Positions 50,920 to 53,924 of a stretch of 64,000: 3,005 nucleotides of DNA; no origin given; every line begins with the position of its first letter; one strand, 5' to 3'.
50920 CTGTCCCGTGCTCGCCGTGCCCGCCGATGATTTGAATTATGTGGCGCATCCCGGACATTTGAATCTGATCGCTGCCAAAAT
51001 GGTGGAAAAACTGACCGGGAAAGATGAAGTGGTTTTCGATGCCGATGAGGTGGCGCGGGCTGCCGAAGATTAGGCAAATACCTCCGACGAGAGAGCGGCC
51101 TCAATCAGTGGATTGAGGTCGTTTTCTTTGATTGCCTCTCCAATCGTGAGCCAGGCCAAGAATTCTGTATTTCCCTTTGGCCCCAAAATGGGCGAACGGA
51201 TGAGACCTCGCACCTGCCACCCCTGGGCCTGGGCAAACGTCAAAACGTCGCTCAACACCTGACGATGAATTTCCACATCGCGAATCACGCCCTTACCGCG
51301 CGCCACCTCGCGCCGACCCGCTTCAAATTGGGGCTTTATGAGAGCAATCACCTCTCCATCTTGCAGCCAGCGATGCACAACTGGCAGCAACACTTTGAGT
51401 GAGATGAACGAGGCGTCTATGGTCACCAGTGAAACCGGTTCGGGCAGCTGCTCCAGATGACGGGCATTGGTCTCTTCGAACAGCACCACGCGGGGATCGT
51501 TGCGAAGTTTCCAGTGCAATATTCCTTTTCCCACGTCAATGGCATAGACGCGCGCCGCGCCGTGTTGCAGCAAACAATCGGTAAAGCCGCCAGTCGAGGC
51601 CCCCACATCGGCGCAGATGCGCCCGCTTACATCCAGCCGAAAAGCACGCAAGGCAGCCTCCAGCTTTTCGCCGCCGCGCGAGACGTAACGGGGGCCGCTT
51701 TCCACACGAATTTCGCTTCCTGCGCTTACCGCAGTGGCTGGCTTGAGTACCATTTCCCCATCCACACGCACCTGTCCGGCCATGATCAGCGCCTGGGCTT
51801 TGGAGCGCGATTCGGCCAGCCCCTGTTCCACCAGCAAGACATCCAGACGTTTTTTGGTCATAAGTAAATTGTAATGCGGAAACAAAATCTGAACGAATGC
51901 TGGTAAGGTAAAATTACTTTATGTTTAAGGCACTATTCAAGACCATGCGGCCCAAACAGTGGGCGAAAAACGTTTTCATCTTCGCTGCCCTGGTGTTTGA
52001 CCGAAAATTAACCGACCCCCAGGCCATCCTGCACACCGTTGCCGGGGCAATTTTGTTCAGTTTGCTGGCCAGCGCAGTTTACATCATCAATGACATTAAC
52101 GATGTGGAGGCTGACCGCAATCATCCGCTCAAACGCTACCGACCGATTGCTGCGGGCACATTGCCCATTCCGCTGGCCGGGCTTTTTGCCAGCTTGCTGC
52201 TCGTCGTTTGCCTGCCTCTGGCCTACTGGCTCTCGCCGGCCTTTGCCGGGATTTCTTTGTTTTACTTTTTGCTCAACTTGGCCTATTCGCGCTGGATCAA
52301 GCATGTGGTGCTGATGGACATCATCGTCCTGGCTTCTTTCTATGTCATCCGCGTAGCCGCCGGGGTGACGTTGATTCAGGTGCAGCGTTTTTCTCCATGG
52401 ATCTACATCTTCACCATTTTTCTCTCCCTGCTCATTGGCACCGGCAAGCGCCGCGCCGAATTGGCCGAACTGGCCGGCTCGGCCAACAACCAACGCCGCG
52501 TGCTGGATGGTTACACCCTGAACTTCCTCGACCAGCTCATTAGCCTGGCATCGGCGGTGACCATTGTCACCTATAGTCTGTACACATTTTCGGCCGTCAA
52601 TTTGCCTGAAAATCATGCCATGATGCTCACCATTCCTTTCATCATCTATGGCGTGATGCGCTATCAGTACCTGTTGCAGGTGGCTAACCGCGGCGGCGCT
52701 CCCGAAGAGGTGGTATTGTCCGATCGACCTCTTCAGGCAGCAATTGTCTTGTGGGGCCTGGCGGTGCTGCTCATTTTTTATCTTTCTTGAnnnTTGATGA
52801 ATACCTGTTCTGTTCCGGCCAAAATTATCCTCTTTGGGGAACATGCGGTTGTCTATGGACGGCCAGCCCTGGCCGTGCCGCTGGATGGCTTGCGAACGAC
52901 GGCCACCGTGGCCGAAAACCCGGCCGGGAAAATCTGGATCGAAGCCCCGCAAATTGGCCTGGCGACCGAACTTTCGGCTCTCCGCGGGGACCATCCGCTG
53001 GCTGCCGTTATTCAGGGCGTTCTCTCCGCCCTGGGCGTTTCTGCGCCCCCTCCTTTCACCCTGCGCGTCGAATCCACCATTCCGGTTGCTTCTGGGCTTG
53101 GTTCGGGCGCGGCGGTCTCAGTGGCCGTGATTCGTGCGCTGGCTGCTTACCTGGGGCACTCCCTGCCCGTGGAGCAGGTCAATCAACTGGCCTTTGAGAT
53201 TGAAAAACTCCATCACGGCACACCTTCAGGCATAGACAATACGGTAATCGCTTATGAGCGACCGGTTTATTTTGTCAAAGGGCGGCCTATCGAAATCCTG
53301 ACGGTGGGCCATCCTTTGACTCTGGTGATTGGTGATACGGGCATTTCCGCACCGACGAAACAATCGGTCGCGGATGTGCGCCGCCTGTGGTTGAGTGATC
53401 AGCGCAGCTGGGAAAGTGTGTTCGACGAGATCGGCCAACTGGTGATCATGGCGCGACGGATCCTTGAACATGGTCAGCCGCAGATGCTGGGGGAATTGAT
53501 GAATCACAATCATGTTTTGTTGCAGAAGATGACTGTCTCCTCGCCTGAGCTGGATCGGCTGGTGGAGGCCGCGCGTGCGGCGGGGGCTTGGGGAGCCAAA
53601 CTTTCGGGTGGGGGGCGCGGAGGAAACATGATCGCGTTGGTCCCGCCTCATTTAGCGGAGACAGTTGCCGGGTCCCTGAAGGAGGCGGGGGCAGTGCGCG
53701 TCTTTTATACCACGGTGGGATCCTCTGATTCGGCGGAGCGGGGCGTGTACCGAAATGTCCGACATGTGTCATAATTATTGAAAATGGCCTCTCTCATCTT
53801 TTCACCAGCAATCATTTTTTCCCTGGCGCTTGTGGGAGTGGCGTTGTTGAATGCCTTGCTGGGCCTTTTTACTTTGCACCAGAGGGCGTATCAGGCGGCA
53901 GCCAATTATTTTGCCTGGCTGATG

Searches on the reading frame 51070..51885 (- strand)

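Call 12: search_protein_families(library=pfam, proteins=[window:51070-51885:-], max_evalue=0.00001)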
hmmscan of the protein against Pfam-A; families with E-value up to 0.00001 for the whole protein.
window:51070-51885:- (271 aa): 2 families
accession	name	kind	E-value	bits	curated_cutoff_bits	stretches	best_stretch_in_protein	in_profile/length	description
PF01728.25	FtsJ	-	1.9e-40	139.2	24.1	1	67-246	1-179/181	FtsJ-like methyltransferase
PF01479.30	S4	-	5.6e-15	55.2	22.8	1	13-59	2-48/48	S4 domain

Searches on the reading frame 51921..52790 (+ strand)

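Call 12: search_protein_families(library=pfam, proteins=[window:51921-52790:+], max_evalue=0.00001)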
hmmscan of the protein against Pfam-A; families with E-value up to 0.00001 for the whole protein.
window:51921-52790:+ (289 aa): 1 family
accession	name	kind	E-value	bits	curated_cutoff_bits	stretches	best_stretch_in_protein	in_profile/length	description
PF01040.23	UbiA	-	2.7e-18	66.6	34.2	1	20-253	5-233/250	UbiA prenyltransferase family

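Call 72: search_protein_families(library=ncbifam, proteins=[window:51921-52790:+], max_evalue=1e-10)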
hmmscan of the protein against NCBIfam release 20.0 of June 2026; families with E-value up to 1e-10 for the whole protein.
window:51921-52790:+ (289 aa): 4 families
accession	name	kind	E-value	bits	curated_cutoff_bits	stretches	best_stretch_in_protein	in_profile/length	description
NF008977.0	PRK12324.1-2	equivalog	5e-72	242.8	234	1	4-288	4-289/297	decaprenyl-phosphate phosphoribosyltransferase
NF008978.0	PRK12324.1-4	equivalog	1.5e-71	241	207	1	3-288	33-321/322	decaprenyl-phosphate phosphoribosyltransferase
NF006088.0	PRK08238.1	equivalog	1.7e-55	188.6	351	1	2-281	192-475/482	UbiA family prenyltransferase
NF008976.0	PRK12324.1-1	equivalog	6.7e-53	180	474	1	4-282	20-299/306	decaprenyl-phosphate phosphoribosyltransferase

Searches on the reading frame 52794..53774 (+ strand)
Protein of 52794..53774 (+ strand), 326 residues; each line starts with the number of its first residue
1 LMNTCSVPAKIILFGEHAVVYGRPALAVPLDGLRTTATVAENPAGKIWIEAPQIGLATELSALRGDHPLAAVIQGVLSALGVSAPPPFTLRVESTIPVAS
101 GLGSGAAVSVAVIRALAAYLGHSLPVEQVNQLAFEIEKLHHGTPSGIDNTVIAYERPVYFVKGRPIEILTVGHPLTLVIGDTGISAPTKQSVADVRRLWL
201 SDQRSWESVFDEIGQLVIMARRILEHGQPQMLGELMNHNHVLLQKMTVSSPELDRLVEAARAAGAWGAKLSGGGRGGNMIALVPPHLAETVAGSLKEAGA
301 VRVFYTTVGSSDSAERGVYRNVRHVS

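Call 12: search_protein_families(library=pfam, proteins=[window:52794-53774:+], max_evalue=0.00001)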
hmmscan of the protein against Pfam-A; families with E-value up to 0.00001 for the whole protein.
window:52794-53774:+ (326 aa): 2 families
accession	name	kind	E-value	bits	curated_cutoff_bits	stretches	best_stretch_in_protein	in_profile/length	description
PF00288.32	GHMP_kinases_N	-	5.2e-19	68.7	22.3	1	76-154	10-84/87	GHMP kinases N terminal domain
PF08544.19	GHMP_kinases_C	-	1.1e-13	51.8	21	1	224-299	5-83/85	GHMP kinases C terminal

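Call 72: search_protein_families(library=ncbifam, proteins=[window:52794-53774:+], max_evalue=1e-10)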
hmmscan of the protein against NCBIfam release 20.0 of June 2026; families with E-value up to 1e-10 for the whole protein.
window:52794-53774:+ (326 aa): 11 families
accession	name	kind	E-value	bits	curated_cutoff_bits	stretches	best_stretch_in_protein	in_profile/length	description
TIGR00549.1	mevalon_kin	equivalog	4e-79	266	163.05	1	8-282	2-276/276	mevalonate kinase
NF003036.0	PRK03926.1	equivalog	7.1e-63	212.5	403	1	3-303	2-287/302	mevalonate kinase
NF003006.0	PRK03817.1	equivalog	2.5e-23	82.6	443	1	193-298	223-328/352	galactokinase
NF001816.0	PRK00555.1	equivalog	9.1e-17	61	509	0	217-300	257-341/363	galactokinase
NF003705.0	PRK05322.1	equivalog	2.1e-13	49.7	385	0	215-291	279-357/388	galactokinase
NF049969.1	GlMnHpPKinHddA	equivalog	2.7e-13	50.1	600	0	84-144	94-154/338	D-glycero-D-manno-heptose 7-phosphate kinase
TIGR00131.1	gal_kin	equivalog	4.8e-13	48.8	226.65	0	215-297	280-364/388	galactokinase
NF002288.1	PRK01212.1-4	equivalog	2.7e-11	43.1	194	1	76-296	67-279/303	homoserine kinase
TIGR01220.1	Pmev_kin_Gr_pos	equivalog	3.4e-11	42.8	165.7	0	165-283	206-329/358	phosphomevalonate kinase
NF003472.0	PRK05101.1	equivalog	3.5e-11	42.6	499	0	217-297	275-358/382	galactokinase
NF002870.0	PRK03188.1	equivalog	9.9e-11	40.9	286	0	223-314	214-302/310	4-(cytidine 5'-diphospho)-2-C-methyl-D-erythritol kinase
